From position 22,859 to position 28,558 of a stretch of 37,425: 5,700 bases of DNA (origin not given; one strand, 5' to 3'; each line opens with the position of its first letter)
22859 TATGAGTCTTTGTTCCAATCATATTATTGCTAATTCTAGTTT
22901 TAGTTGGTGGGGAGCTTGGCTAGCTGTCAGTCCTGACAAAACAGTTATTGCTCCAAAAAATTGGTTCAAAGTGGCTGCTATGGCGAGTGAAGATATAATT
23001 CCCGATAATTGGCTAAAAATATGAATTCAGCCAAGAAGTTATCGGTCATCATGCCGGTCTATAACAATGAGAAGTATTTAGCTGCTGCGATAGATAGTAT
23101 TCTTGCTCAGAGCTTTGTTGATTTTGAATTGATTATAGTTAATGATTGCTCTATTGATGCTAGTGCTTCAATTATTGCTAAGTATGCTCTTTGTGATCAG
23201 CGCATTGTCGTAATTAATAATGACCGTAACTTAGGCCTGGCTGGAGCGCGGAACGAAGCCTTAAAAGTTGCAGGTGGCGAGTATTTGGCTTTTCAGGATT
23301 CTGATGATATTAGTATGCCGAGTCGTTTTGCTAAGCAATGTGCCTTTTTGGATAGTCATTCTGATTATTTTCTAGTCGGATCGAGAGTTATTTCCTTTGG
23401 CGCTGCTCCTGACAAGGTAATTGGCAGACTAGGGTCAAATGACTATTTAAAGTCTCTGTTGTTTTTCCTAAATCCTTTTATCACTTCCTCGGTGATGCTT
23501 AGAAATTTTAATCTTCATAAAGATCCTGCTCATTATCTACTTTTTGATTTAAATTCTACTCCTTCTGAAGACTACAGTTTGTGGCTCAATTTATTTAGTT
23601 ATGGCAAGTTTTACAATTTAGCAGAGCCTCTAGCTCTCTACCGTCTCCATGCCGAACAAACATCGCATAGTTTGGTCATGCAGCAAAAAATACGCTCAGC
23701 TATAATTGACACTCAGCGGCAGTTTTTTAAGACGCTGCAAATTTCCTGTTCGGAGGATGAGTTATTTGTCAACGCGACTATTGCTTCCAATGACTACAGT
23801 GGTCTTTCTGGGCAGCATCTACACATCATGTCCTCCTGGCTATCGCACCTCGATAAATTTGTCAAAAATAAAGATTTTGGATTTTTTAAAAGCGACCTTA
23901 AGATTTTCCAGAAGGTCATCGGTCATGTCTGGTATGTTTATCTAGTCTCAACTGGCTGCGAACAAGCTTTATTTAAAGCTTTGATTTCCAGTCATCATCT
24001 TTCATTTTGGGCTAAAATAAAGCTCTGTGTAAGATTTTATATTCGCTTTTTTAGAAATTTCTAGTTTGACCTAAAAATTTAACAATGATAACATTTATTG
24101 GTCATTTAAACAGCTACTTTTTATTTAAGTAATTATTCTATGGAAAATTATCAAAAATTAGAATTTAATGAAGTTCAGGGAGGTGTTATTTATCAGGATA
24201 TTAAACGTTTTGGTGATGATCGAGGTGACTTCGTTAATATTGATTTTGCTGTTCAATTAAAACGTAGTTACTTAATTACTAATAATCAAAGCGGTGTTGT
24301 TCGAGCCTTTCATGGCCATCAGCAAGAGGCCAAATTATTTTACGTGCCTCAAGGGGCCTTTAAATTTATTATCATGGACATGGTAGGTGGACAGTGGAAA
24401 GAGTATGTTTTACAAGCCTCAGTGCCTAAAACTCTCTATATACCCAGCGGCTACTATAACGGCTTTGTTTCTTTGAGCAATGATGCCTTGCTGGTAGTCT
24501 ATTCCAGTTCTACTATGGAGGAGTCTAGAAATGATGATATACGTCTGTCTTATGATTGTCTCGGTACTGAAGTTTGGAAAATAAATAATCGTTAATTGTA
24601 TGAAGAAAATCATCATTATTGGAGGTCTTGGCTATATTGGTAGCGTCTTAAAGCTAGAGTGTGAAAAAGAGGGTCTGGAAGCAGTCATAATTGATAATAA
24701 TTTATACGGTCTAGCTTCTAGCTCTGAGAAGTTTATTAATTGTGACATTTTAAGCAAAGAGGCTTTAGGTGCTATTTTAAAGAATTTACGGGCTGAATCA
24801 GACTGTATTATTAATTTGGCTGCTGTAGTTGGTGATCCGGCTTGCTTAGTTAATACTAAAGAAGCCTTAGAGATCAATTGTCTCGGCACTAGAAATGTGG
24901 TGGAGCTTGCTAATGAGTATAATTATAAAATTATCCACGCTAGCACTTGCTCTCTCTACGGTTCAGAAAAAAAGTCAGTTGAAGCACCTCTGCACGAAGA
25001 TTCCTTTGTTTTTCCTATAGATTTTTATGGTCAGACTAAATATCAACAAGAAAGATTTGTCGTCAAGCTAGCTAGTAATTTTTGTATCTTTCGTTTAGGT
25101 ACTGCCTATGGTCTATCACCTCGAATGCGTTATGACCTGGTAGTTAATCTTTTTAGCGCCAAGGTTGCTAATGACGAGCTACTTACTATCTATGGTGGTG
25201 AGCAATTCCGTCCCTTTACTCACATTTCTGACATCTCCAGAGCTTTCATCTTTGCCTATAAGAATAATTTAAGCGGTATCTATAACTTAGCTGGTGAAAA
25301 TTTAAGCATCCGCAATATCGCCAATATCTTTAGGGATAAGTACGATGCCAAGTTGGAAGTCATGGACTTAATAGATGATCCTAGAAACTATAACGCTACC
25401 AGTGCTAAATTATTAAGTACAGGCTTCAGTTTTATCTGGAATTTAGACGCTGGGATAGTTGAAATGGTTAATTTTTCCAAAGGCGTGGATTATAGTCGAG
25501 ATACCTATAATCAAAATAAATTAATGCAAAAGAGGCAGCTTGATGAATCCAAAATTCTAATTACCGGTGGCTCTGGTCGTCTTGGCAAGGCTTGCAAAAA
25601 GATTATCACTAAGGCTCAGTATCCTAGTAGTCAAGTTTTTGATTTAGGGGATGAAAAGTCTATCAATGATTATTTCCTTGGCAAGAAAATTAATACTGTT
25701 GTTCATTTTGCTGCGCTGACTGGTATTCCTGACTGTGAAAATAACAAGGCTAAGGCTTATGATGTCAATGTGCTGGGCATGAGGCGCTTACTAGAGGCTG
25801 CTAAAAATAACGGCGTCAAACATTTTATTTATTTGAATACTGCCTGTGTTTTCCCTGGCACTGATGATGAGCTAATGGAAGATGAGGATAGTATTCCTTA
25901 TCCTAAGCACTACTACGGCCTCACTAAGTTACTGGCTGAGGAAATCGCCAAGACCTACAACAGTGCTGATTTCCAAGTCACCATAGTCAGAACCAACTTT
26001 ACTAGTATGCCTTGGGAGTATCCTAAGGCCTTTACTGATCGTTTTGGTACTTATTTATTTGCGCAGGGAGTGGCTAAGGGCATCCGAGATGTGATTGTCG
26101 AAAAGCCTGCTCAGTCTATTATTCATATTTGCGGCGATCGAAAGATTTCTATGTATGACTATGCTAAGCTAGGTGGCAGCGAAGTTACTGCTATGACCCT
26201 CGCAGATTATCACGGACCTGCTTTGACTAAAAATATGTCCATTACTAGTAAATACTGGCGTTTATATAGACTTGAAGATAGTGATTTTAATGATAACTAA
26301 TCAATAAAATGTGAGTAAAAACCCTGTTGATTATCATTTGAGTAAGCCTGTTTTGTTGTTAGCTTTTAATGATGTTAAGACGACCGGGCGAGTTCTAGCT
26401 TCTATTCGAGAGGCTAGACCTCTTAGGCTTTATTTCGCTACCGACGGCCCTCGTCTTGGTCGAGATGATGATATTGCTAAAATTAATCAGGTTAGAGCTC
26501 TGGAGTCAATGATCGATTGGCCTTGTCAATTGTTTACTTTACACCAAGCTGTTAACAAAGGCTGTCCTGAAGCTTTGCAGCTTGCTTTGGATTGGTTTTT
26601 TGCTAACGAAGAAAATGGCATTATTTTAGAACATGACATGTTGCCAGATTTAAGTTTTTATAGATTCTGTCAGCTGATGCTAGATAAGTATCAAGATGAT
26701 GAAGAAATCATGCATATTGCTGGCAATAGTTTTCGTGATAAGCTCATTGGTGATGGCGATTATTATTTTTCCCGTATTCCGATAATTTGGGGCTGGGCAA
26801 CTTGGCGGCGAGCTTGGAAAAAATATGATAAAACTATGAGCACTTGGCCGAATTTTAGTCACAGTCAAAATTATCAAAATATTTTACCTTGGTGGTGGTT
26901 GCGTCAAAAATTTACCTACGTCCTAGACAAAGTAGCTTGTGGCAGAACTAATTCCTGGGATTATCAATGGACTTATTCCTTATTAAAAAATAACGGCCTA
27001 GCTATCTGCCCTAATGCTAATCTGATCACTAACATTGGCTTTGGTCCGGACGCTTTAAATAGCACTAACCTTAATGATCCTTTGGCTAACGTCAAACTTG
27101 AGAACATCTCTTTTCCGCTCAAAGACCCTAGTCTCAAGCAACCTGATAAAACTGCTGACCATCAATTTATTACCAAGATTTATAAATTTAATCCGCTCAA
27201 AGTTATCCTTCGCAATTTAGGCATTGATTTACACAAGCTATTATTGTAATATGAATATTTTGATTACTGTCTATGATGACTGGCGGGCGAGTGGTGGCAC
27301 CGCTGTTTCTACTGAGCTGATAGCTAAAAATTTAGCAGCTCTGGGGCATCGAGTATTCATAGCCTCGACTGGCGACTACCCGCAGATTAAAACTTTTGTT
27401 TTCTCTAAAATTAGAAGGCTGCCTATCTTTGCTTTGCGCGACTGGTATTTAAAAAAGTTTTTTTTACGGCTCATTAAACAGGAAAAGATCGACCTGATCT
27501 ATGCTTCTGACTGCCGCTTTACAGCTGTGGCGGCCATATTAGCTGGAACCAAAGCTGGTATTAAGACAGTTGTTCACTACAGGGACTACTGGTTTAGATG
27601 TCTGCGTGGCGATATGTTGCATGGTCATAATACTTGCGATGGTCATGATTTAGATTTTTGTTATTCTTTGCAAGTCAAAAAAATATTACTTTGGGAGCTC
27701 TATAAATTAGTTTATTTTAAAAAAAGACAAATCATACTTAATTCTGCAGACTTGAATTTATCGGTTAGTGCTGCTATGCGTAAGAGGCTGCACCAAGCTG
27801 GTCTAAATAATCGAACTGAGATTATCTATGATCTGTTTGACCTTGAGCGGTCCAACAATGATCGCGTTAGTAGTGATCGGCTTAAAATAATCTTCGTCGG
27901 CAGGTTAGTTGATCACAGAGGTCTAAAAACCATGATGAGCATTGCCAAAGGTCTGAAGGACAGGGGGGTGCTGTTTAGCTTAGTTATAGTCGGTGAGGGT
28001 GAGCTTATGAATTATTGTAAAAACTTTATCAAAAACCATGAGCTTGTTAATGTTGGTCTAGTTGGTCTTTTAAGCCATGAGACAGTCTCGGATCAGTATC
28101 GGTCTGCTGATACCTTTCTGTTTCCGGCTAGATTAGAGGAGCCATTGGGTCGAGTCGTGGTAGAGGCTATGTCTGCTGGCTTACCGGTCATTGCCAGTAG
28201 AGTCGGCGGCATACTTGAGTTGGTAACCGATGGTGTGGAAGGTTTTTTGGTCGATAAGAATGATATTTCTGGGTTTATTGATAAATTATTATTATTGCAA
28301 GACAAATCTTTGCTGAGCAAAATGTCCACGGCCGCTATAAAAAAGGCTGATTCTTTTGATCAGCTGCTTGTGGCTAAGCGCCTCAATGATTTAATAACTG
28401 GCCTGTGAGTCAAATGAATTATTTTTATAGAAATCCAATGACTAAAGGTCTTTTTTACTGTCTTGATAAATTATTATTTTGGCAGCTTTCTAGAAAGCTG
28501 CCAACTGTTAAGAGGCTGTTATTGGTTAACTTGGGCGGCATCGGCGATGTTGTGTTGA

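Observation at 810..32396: Type IV pilus genes bracket a ~26 kb glycan locus (pilC-pilin-Wzy_C ... pilD)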

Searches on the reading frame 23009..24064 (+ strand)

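Call 5: search_protein_families(library=pfam, proteins=[window:23009-24064:+])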
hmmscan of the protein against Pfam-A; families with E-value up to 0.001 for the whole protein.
window:23009-24064:+ (351 aa): 3 families
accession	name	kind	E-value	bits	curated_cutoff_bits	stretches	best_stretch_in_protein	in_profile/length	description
PF00535.33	Glycos_transf_2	-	3.7e-34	118.5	23.3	1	12-166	1-160/168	Glycosyl transferase family 2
PF13641.12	Glyco_tranf_2_3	-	1.6e-12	48.4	27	1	11-127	3-123/230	Glycosyltransferase like family 2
PF10111.15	Glyco_tranf_2_2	-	1.5e-09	38.2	27.3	1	12-113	1-105/276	Glycosyltransferase like family 2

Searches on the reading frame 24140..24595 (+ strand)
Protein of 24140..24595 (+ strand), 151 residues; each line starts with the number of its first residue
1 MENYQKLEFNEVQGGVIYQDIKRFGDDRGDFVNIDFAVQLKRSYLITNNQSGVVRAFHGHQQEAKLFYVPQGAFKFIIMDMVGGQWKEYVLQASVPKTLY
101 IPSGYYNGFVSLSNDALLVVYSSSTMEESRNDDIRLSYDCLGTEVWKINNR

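Call 5: search_protein_families(library=pfam, proteins=[window:24140-24595:+])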
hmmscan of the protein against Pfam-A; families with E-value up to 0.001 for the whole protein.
window:24140-24595:+ (151 aa): 3 families
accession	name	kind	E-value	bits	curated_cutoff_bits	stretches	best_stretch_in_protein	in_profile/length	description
PF05523.17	FdtA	-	9.1e-12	45.3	23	1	19-129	6-117/131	WxcM-like, C-terminal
PF00908.23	dTDP_sugar_isom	-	1.1e-11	45.2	27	1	15-136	6-143/168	dTDP-4-dehydrorhamnose 3,5-epimerase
PF14667.12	Polysacc_synt_C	-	4.7e-05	23.9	28.7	1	26-127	3-103/111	Polysaccharide biosynthesis C-terminal domain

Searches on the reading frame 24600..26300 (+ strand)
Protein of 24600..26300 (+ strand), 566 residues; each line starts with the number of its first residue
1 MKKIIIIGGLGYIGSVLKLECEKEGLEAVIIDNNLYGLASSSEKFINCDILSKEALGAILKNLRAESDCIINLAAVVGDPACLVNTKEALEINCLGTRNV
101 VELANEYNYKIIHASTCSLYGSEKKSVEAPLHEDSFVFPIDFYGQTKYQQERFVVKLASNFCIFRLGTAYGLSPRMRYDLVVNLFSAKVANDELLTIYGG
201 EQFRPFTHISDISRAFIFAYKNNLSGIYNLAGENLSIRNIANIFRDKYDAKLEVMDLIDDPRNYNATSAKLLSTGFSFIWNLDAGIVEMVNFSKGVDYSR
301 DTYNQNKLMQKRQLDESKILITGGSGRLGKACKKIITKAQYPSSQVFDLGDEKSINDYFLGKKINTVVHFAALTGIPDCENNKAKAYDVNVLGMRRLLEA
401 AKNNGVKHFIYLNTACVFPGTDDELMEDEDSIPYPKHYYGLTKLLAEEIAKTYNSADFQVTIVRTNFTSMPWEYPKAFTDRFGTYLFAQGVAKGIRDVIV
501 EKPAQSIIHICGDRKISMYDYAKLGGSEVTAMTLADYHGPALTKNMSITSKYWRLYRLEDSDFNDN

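Call 5: search_protein_families(library=pfam, proteins=[window:24600-26300:+])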
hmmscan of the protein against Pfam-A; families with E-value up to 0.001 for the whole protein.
window:24600-26300:+ (566 aa): 8 families
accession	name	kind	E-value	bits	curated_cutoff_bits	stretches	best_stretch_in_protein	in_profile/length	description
PF01370.27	Epimerase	-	2.9e-58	197.5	20.9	2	4-231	1-240/240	NAD dependent epimerase/dehydratase family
PF04321.23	RmlD_sub_bind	-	2.2e-48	165.3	27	2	318-466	2-149/287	RmlD substrate binding domain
PF16363.11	GDP_Man_Dehyd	-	2.9e-34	119.5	27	2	6-246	2-264/332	GDP-mannose 4,6 dehydratase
PF07993.18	NAD_binding_4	-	2.5e-21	76.5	20.1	2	360-505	85-244/258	Male sterility protein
PF02719.21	Polysacc_synt_2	-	4.2e-21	75.8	20.2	2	345-457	59-156/293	Polysaccharide biosynthesis protein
PF01073.25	3Beta_HSD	-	5.6e-20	72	22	2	363-455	66-162/280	3-beta hydroxysteroid dehydrogenase/isomerase family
PF13460.12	NAD_binding_10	-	3.7e-05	24.1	27.2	1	348-466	47-144/184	NAD(P)H-binding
PF05368.20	NmrA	-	0.00015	21.9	27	0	387-413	80-106/298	NmrA-like family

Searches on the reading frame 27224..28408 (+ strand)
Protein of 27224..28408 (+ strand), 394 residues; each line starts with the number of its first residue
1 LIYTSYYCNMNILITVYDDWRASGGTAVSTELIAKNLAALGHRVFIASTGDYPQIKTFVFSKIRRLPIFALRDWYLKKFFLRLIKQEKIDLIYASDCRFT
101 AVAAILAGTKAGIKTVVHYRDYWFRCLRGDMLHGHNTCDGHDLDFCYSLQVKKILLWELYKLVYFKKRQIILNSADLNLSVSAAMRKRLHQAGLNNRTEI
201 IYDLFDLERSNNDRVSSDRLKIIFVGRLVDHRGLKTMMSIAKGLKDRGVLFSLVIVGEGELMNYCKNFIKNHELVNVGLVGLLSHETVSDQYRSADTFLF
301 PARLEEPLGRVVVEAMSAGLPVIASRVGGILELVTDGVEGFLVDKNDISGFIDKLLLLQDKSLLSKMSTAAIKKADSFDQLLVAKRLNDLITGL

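Call 5: search_protein_families(library=pfam, proteins=[window:27224-28408:+])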
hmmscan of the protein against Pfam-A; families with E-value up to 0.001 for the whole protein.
window:27224-28408:+ (394 aa): 5 families
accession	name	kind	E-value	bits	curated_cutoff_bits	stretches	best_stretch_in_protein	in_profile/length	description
PF00534.26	Glycos_transf_1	-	1.6e-32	112.8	26.4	1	216-373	12-171/172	Glycosyl transferases group 1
PF13692.12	Glyco_trans_1_4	-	8.6e-27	94.6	27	1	221-358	3-139/142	Glycosyl transferases group 1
PF13439.12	Glyco_transf_4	-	2.7e-16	60.5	28.5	1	24-209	2-170/170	Glycosyltransferase Family 4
PF13579.12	Glyco_trans_4_4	-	2.7e-11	44.5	29.7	1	24-197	1-151/158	Glycosyl transferase 4-like domain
PF20706.3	GT4-conflict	-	7.4e-06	25.6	26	1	217-340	195-326/385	Family 4 Glycosyltransferase in conflict systems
